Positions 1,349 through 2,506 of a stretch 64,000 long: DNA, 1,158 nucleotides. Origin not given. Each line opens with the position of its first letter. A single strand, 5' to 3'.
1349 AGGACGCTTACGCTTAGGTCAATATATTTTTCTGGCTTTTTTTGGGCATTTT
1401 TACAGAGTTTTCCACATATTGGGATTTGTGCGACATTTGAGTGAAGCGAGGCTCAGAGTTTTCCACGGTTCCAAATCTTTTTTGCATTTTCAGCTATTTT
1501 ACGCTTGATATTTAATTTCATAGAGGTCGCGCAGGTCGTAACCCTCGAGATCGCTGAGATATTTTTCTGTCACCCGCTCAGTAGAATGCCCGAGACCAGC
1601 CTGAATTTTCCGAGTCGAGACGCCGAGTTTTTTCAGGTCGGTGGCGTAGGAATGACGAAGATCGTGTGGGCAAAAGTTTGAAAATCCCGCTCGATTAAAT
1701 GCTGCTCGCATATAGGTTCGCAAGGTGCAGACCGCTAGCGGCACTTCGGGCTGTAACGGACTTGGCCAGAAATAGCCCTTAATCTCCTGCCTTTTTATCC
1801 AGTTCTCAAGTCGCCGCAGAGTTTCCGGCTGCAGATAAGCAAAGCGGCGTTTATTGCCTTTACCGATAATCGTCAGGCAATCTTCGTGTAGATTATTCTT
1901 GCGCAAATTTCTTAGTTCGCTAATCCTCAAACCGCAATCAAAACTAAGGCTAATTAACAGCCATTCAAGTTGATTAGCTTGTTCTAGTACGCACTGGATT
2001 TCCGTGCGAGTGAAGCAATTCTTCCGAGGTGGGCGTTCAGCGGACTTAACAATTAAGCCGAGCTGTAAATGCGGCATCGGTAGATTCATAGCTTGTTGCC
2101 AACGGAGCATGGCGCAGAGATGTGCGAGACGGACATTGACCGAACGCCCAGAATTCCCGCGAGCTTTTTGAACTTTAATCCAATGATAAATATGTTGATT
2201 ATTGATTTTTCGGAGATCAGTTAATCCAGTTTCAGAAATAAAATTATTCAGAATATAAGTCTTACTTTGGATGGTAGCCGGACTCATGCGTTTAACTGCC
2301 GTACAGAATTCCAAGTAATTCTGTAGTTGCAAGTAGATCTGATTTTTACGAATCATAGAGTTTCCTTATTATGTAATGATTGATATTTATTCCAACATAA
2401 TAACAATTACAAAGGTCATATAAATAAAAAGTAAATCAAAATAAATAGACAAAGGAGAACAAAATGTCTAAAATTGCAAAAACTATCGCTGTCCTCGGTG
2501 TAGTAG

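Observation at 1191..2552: Recombinase-containing invertible promoter switch toggling two surface-protein variants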

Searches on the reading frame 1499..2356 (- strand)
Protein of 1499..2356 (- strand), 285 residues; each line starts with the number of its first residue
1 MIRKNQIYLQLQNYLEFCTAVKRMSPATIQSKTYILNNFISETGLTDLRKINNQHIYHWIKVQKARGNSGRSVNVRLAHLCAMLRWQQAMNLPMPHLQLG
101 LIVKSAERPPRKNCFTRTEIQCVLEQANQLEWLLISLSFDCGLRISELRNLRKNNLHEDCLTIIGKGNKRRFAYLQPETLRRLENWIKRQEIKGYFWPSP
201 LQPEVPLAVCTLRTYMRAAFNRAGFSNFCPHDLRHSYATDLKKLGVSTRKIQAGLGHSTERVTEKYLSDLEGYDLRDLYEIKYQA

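Call 7: search_protein_families(library=pfam, proteins=[window:1499-2356:-], max_evalue=0.1)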
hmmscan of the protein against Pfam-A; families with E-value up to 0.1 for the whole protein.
window:1499-2356:- (285 aa): 3 families
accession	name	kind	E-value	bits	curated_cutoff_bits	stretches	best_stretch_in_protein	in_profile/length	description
PF00589.27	Phage_integrase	-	1.6e-22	80.5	27.1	1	133-268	26-167/172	Phage integrase family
PF02899.23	Phage_int_SAM_1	-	8e-05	23.3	22.3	1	11-86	1-78/83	Phage integrase, N-terminal SAM-like domain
PF14659.12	Phage_int_SAM_3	-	0.028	15.1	22.6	1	19-61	14-55/58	Phage integrase, N-terminal SAM-like domain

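Call 10: find_encoding_contigs(protein=window:1499-2356:-, flank=5000, max_places=10)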
Protein window:1499-2356:- (285 aa): no gene with exactly this product is on record in the collection.

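Call 11: find_homologous_proteins(query=window:1499-2356:-, max_evalue=1e-10)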
Query window:1499-2356:- (285 aa): 629 proteins with E <= 1e-10 among 1112 candidates; the best 120 are listed.
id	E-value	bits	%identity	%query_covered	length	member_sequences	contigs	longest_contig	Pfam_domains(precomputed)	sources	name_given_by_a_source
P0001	1.1e-192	657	100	100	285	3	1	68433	PF00589.28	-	-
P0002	3.7e-118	412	65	96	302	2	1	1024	PF00589.28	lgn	-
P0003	1.1e-116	407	65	96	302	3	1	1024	PF00589.28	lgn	-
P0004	2.1e-116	406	62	98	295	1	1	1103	PF00589.28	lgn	-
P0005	6.6e-116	405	65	96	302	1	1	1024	PF00589.28,PF02899.24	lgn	-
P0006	8.8e-116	404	64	98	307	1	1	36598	PF00589.28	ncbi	-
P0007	3.4e-115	402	64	98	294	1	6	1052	PF00589.28,PF02899.24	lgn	-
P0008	3.8e-114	399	64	98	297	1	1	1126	PF00589.28,PF02899.24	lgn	-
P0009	4.1e-114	399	63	99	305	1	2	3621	PF00589.28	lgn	-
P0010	7.5e-114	398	62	97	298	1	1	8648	PF00589.28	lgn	-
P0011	9.0e-114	398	64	98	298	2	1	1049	PF00589.28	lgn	-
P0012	6.4e-113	395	61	99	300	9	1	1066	PF00589.28,PF02899.24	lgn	-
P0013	3.6e-112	392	61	99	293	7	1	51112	PF00589.28,PF02899.24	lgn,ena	-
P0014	7.5e-112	391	62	99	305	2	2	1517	PF00589.28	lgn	-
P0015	1.0e-111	391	61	99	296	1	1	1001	PF00589.28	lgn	-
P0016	1.0e-111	391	63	94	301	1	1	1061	PF00589.28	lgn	-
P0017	5.2e-111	389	61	98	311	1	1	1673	PF00589.28,PF02899.24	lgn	-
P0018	8.7e-111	388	59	98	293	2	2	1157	PF00589.28,PF02899.24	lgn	-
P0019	1.1e-110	388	64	94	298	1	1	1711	PF00589.28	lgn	-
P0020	1.3e-110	387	63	97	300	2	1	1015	PF00589.28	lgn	-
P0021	2.0e-110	387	60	98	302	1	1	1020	PF00589.28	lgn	-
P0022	2.1e-110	387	60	99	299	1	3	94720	PF00589.28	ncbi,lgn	-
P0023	1.5e-109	384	60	98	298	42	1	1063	PF00589.28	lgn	-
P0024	1.8e-109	384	59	98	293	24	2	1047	PF00589.28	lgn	-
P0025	1.8e-109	384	61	97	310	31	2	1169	PF00589.28,PF02899.24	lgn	-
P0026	3.3e-109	383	60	99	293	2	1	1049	PF00589.28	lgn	-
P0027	3.4e-108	379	60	99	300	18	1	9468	PF00589.28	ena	-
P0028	3.6e-108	379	60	97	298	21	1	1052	PF00589.28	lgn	-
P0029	6.5e-108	379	61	99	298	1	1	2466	PF00589.28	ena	-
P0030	1.1e-107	378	61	99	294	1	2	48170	PF00589.28,PF02899.24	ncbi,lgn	-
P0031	2.7e-107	377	61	97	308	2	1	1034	PF00589.28,PF02899.24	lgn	-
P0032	3.2e-107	376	59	99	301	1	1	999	PF00589.28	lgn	-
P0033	5.5e-107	375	60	97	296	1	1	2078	PF00589.28,PF02899.24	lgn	-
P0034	6.0e-107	375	60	99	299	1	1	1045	PF00589.28,PF02899.24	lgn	-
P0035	5.7e-106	372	61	99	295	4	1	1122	PF00589.28,PF02899.24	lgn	-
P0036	1.0e-104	368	59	99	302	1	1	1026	PF00589.28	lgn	-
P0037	5.3e-104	366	57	99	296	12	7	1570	PF00589.28,PF02899.24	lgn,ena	-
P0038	2.1e-103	364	58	99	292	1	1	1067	PF00589.28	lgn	-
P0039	2.3e-103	364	62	90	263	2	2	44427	PF00589.28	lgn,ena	-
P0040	2.9e-103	363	62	92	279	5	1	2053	PF00589.28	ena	-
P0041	6.9e-100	352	60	89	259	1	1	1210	PF00589.28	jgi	-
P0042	5.8e-91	323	61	80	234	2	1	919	PF00589.28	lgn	-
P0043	3.1e-86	307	51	99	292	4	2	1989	PF00589.28,PF02899.24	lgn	-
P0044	1.8e-84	302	49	98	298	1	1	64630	PF00589.28,PF02899.24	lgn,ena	-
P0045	1.1e-83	299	49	98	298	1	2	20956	PF00589.28,PF02899.24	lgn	-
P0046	1.2e-83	299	50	99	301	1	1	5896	PF00589.28,PF02899.24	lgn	-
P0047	7.8e-83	296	49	97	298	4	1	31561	PF00589.28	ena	-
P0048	9.4e-83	296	49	97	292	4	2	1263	PF00589.28,PF02899.24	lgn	-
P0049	1.2e-82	296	49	99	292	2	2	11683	PF00589.28,PF02899.24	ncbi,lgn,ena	-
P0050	2.1e-82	295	50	97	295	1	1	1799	PF00589.28,PF02899.24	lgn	-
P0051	4.1e-82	294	50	97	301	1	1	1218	PF00589.28,PF02899.24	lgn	-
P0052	6.5e-82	293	49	98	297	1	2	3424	PF00589.28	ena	-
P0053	1.6e-81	292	49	97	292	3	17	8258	PF00589.28,PF02899.24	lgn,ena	-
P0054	2.5e-81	291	48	98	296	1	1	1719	PF13495.13,PF00589.28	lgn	-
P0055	2.5e-81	291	48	98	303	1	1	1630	PF00589.28,PF02899.24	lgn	-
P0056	6.6e-81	290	47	99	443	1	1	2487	PF00589.28,PF02899.24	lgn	-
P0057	4.9e-80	287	48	99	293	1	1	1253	PF00589.28,PF02899.24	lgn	-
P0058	6.2e-80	287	63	71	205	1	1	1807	PF00589.28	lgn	-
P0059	6.8e-80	287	48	98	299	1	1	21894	PF00589.28,PF02899.24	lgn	-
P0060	1.2e-79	286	50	91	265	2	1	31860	PF00589.28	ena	-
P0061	2.3e-79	285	48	99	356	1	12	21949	PF00589.28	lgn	-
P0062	3.5e-79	284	46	99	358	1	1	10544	PF00589.28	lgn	-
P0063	4.1e-79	284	48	98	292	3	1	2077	PF00589.28,PF02899.24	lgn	-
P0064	4.3e-78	281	51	89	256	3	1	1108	PF00589.28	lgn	-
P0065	9.2e-78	280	66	67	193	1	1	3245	PF00589.28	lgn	-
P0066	9.6e-78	280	47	97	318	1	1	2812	PF00589.28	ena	-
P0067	2.6e-77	278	47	99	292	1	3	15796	PF00589.28,PF02899.24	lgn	-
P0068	2.9e-76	275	45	98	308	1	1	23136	PF13495.13,PF00589.28,PF02899.24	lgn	-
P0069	5.3e-75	271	47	99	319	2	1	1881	PF00589.28,PF02899.24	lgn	-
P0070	2.6e-74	268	46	98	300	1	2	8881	PF00589.28,PF02899.24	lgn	-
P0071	6.5e-74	267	46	98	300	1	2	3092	PF00589.28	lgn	-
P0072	2.4e-73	265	69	64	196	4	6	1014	PF00589.28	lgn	-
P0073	1.6e-72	262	47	96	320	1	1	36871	PF00589.28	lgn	-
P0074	1.6e-72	262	47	94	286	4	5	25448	PF00589.28,PF02899.24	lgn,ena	-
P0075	1.9e-72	262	47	94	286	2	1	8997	PF00589.28,PF02899.24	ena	-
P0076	2.1e-72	262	47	93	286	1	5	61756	PF00589.28,PF02899.24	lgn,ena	-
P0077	2.4e-72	262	47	96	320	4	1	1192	PF00589.28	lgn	-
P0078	3.1e-72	261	49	96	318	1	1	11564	PF00589.28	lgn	-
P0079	4.6e-72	261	47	97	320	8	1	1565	PF13495.13,PF00589.28,PF02899.24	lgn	-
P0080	7.4e-72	260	47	94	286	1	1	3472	PF00589.28,PF02899.24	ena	-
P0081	8.1e-72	260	47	94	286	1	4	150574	PF00589.28,PF02899.24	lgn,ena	-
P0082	8.7e-72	260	47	94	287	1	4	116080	PF00589.28,PF02899.24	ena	-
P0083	9.1e-72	260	47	94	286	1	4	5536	PF00589.28,PF02899.24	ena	-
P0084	9.7e-72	260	47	94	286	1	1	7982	PF00589.28,PF02899.24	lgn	-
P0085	1.0e-71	260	47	93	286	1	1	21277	PF00589.28,PF02899.24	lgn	-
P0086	1.1e-71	260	47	94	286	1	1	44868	PF00589.28,PF02899.24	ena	-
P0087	1.1e-71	260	47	96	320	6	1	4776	PF00589.28,PF02899.24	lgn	-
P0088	1.4e-71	259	47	94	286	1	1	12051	PF00589.28,PF02899.24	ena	-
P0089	1.5e-71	259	47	94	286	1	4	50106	PF00589.28,PF02899.24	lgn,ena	-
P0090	1.5e-71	259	47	94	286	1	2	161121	PF00589.28,PF02899.24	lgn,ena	-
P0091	1.6e-71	259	47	93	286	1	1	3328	PF00589.28,PF02899.24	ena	-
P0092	1.7e-71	259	45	99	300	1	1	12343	PF00589.28,PF02899.24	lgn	-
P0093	1.7e-71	259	47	94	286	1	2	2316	PF00589.28,PF02899.24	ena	-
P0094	1.8e-71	259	47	93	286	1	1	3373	PF00589.28,PF02899.24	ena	-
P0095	1.9e-71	259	49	94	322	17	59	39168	PF00589.28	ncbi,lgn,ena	-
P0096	1.9e-71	259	47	93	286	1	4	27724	PF00589.28,PF02899.24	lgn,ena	-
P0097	1.9e-71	259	47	93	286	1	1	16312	PF00589.28,PF02899.24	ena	-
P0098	2.1e-71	259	47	94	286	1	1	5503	PF00589.28,PF02899.24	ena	-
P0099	2.2e-71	259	47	93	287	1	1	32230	PF00589.28,PF02899.24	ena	-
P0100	2.3e-71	259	47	93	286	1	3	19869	PF00589.28,PF02899.24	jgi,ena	-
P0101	2.3e-71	259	47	93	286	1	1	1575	PF00589.28,PF02899.24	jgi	-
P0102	2.3e-71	259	47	93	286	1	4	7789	PF00589.28,PF02899.24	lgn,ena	-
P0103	2.3e-71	259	47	93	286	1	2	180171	PF00589.28,PF02899.24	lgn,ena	-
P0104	2.4e-71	259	47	94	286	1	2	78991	PF00589.28,PF02899.24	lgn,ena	-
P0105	2.4e-71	259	47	94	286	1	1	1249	PF00589.28,PF02899.24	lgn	-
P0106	2.5e-71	259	47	94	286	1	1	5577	PF00589.28,PF02899.24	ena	-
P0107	2.8e-71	258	47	94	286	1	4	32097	PF00589.28,PF02899.24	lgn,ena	-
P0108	2.8e-71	258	47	93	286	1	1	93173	PF00589.28,PF02899.24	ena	-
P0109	3.1e-71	258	46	94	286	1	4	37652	PF00589.28,PF02899.24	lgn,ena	-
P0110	3.1e-71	258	47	94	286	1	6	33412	PF00589.28,PF02899.24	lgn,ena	-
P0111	3.2e-71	258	47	93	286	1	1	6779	PF00589.28,PF02899.24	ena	-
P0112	3.2e-71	258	47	94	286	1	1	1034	PF00589.28,PF02899.24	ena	-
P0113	3.3e-71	258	46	93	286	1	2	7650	PF00589.28,PF02899.24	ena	-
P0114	3.6e-71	258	47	93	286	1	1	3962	PF00589.28,PF02899.24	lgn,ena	-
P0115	3.7e-71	258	47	94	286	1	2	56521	PF00589.28,PF02899.24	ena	-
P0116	3.9e-71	258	47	93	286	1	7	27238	PF00589.28,PF02899.24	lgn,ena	-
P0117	4.0e-71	258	47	94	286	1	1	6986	PF00589.28,PF02899.24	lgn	-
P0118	4.1e-71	258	47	94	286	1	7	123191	PF00589.28,PF02899.24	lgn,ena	-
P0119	4.1e-71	258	47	94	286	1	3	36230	PF00589.28,PF02899.24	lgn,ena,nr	nr:MAG TPA: SITE SPECIFIC RECOMBINASE XERD [Caudoviricetes sp.]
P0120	4.3e-71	258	47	94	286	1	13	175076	PF00589.28,PF02899.24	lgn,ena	-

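Call 13: find_related_loci(query=A1, collection=genome_contigs, flank=5000)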
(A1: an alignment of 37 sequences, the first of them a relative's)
Query A1 (285 aa) in genome_contigs; peptide patterns used: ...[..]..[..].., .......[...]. (x = any residue, [..] = any of these).
58 stretches matched a pattern; 33 encode a relative of the query (tblastn E <= 1e-3); 33 distinct loci.
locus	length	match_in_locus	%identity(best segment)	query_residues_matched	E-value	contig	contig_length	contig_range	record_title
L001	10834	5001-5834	64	6-283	3e-122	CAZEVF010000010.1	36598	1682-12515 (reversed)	MAG TPA_asm: uncultured Candidatus Saccharibacteria bacterium isolate SRP287540_co1_128 genome assembly, contig: NODE_11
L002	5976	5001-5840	60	4-283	5e-117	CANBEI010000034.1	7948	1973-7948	MAG TPA_asm: uncultured Candidatus Saccharibacteria bacterium isolate SRR15429269_bin.8_metawrap_v1.3_MAG genome assembl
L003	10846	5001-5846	60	3-283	1e-116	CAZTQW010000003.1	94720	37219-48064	MAG TPA_asm: uncultured Candidatus Saccharibacteria bacterium isolate SRP287540_co1_62 genome assembly, contig: NODE_143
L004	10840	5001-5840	59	4-283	2e-116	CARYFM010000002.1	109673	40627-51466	MAG TPA_asm: uncultured Candidatus Saccharibacteria bacterium isolate MGBC140031 genome assembly, contig: MGBC140031.2,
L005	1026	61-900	60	4-283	5e-127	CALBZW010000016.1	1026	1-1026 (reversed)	MAG TPA_asm: uncultured Candidatus Saccharibacteria bacterium isolate SRR4116659_bin.70_CONCOCT_v1.1_MAG genome assembly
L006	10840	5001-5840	60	4-283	2e-115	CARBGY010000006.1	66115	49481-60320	MAG TPA_asm: uncultured Candidatus Saccharibacteria bacterium isolate MGBC135681 genome assembly, contig: MGBC135681.6,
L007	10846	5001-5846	61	4-285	3e-115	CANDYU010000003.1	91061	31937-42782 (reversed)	MAG TPA_asm: uncultured Candidatus Saccharibacteria bacterium isolate SRR19981124_bin.25_metawrap_v1.3_MAG genome assemb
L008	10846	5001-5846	60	3-283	4e-114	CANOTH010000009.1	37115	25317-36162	MAG TPA_asm: uncultured Candidatus Saccharibacteria bacterium isolate SRR15604575_bin.45_metawrap_v1.3_MAG genome assemb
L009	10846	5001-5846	61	3-283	4e-113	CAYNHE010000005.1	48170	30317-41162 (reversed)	MAG TPA_asm: uncultured Candidatus Saccharibacteria bacterium isolate SRP287540_co2_289 genome assembly, contig: NODE_63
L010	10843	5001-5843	57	3-283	1e-110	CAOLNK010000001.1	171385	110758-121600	MAG TPA_asm: uncultured Candidatus Saccharibacteria bacterium isolate MGBC100304 genome assembly, contig: MGBC100304.1,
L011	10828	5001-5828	61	8-283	2e-114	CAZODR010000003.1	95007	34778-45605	MAG TPA_asm: uncultured Candidatus Saccharibacteria bacterium isolate SRP287540_co1_129 genome assembly, contig: NODE_13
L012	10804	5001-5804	47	6-273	2e-78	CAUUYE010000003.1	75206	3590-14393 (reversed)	MAG TPA_asm: uncultured Candidatus Saccharibacteria bacterium isolate SRR23388468_bin.50_MetaWRAP_v1.3_MAG genome assemb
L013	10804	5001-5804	46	6-273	1e-76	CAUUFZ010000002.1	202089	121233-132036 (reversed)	MAG TPA_asm: uncultured Candidatus Saccharibacteria bacterium isolate ERR10228880_bin.8_MetaWRAP_v1.3_MAG genome assembl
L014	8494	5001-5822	46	4-278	4e-76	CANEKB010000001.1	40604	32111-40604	MAG TPA_asm: uncultured Candidatus Saccharibacteria bacterium isolate SRR18439536_bin.9_metawrap_v1.3_MAG genome assembl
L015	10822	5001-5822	46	4-278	4e-76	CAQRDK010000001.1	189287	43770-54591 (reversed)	MAG TPA_asm: uncultured Candidatus Saccharibacteria bacterium isolate MGBC118057 genome assembly, contig: MGBC118057.1,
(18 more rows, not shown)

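Call 20: search_protein_families(library=pfam, proteins=[L001:8218-9147:+, L001:9171-10172:+, L006:5987-6607:+, L004:4237-4857:-, L001:6013-6642:+], max_evalue=1)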
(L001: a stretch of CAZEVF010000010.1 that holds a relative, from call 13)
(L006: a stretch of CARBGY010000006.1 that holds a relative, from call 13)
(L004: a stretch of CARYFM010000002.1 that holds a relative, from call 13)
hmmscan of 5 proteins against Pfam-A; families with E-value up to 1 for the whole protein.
L001:8218-9147:+ (309 aa): 12 families
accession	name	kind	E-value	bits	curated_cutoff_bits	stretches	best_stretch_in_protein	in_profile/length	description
PF22544.2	HYDIN_VesB_CFA65-like_Ig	-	0.00039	21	25.5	1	39-85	3-54/100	HYDIN/CFA65/VesB-like, Ig-like domain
PF16158.11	N_BRCA1_IG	-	0.00066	20.6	28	1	50-130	7-80/108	Ig-like domain from next to BRCA1 gene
PF06280.18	fn3_5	-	0.00078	20.6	27.6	1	55-133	8-86/112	Fn3-like domain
PF06030.18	WxLIP_PGBD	-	0.023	15.2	27.3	1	51-134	23-111/121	WxL Interacting Protein, peptidoglycan binding domain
PF22334.1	TubZ_C_2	-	0.035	14.9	27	1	98-165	4-67/88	Phage tubulin-like protein, C-terminal domain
PF10633.15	NPCBM_assoc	-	0.041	14.5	24.4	1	109-135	42-68/78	NPCBM-associated, NEW3 domain of alpha-galactosidase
PF14147.11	Spore_YhaL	-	0.053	13.7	27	1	281-304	2-25/52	Sporulation protein YhaL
PF11611.13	DUF4352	-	0.056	14.2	25.9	1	54-124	34-98/122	Domain of unknown function (DUF4352)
PF21310.3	OCRL-like_ASH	-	0.13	12.9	27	0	99-128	44-73/109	Inositol polyphosphate 5-phosphatase OCRL-like, ASH domain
PF01917.21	Arch_flagellin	-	0.22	12.3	29.5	1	10-137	20-146/162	Archaebacterial flagellin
PF12669.12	FeoB_associated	-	0.36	11.5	27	1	286-307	3-24/44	FeoB-associated Cys-rich membrane protein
PF10342.15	Kre9_KNH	-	0.48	11.7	24.6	0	122-148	56-82/94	Kre9/KNH-like N-terminal Ig-like domain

L001:9171-10172:+ (333 aa): 8 families
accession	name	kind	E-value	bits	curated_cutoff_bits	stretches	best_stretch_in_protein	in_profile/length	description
PF22544.2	HYDIN_VesB_CFA65-like_Ig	-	0.0052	17.4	25.5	1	203-286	8-88/100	HYDIN/CFA65/VesB-like, Ig-like domain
PF13985.11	YbgS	-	0.013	16.1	27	1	1-47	1-46/124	YbgS-like protein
PF06024.17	Orf78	-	0.033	14.9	29.4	1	286-327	54-94/101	Orf78 (ac78)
PF15099.11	PIRT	-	0.058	13.6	30.6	1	289-329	75-114/128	Phosphoinositide-interacting protein family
PF17410.7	Stevor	-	0.1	12.6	25.4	1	282-326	218-262/275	Subtelomeric Variable Open Reading frame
PF15102.11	TMEM154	-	0.24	11.7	30.3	1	282-326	49-94/153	TMEM154 protein family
PF00558.24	Vpu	-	0.64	10.3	24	0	300-331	7-38/81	Vpu protein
PF14316.11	DUF4381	-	0.82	10.4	27.2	0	298-329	18-51/145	Domain of unknown function (DUF4381)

L006:5987-6607:+ (206 aa): 0 families

L004:4237-4857:- (206 aa): 2 families
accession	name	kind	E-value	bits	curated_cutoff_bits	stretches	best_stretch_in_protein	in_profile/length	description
PF16709.11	SCAB-Ig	-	0.058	13.9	27.6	1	52-97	43-87/98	Ig domain of plant-specific actin-binding protein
PF24558.1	DUF7604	-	0.062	14.1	25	1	43-113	29-88/147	Domain of unknown function (DUF7604)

L001:6013-6642:+ (209 aa): 1 family
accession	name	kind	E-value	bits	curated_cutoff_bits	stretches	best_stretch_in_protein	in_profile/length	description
PF02973.23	Sialidase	-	0.045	13.7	26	1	89-148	101-165/189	Sialidase, N-terminal domain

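Call 25: find_encoding_contigs(protein=P0013, flank=5000, max_places=6)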
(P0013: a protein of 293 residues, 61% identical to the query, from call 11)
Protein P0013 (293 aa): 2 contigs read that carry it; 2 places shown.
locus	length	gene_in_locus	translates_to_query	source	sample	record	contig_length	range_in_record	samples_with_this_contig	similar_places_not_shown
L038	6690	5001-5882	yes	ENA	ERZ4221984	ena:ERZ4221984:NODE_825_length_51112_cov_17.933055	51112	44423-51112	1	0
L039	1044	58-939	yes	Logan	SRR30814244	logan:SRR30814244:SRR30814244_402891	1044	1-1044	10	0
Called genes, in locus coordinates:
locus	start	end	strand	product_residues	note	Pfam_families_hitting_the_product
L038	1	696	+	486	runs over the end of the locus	PF00929:RNase_T, PF08411:ExoI_SH3, PF26016:ExoI_C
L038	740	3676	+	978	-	PF00005:ABC_tran (faint), PF02463:SMC_N (faint), PF03193:RsgA_GTPase (faint), PF13191:AAA_16 (faint), PF13304:AAA_21 (faint), PF13476:AAA_23 (faint), PF17760:UvrA_inter, PF17755:UvrA_DNA-bind, +3 more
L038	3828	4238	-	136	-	PF02452:PemK_toxin (weak)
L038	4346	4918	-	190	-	-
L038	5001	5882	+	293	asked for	PF02899:Phage_int_SAM_1 (faint), PF00589:Phage_integrase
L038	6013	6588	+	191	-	-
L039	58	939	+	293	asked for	PF02899:Phage_int_SAM_1 (faint), PF00589:Phage_integrase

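Call 26: find_encoding_contigs(protein=P0039, flank=5000, max_places=6)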
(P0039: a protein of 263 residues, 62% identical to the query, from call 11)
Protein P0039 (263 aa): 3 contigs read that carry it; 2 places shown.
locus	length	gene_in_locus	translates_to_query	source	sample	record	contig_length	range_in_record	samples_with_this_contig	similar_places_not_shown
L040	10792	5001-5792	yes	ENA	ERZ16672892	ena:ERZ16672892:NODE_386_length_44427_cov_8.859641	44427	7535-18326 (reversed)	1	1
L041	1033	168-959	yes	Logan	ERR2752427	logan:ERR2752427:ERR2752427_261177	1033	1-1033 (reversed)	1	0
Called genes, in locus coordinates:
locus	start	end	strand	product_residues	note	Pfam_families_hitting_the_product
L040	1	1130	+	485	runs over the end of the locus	PF00929:RNase_T, PF08411:ExoI_SH3, PF26016:ExoI_C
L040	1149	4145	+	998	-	PF00005:ABC_tran (faint), PF02463:SMC_N (faint), PF03193:RsgA_GTPase (faint), PF13191:AAA_16 (faint), PF13304:AAA_21 (faint), PF13555:AAA_29 (faint), PF17760:UvrA_inter, PF17755:UvrA_DNA-bind, +2 more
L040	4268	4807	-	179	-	-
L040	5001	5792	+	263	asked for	PF00589:Phage_integrase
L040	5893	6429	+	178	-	-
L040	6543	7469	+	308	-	-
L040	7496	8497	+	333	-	-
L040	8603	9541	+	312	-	-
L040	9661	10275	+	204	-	-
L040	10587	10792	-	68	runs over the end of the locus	-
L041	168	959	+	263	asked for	PF00589:Phage_integrase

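Call 27: find_encoding_contigs(protein=P0027, flank=5000, max_places=6)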
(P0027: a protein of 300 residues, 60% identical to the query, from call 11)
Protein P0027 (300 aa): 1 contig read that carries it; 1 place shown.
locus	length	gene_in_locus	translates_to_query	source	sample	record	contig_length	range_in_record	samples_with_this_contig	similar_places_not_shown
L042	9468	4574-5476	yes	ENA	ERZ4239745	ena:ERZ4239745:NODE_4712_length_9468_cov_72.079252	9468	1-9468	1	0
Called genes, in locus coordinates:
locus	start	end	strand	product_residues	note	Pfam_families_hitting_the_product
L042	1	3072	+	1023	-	?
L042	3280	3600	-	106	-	PF18798:LPD3 (weak)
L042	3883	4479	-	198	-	-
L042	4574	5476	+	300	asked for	PF00589:Phage_integrase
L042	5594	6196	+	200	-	-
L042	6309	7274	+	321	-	PF22544:HYDIN_VesB_CFA65-like_Ig (faint)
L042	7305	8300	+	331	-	-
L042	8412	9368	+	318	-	-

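Call 28: find_encoding_contigs(protein=P0010, flank=5000, max_places=6)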
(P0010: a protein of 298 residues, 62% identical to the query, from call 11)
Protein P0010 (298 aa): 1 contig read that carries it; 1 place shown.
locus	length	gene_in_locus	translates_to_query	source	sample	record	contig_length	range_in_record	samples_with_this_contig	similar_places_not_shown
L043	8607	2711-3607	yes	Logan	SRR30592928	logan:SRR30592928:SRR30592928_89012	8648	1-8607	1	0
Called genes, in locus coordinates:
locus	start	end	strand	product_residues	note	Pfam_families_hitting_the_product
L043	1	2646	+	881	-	?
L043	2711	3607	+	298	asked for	PF00589:Phage_integrase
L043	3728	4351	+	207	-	-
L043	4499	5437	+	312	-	-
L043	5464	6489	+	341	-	-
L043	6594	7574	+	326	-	-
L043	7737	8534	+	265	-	-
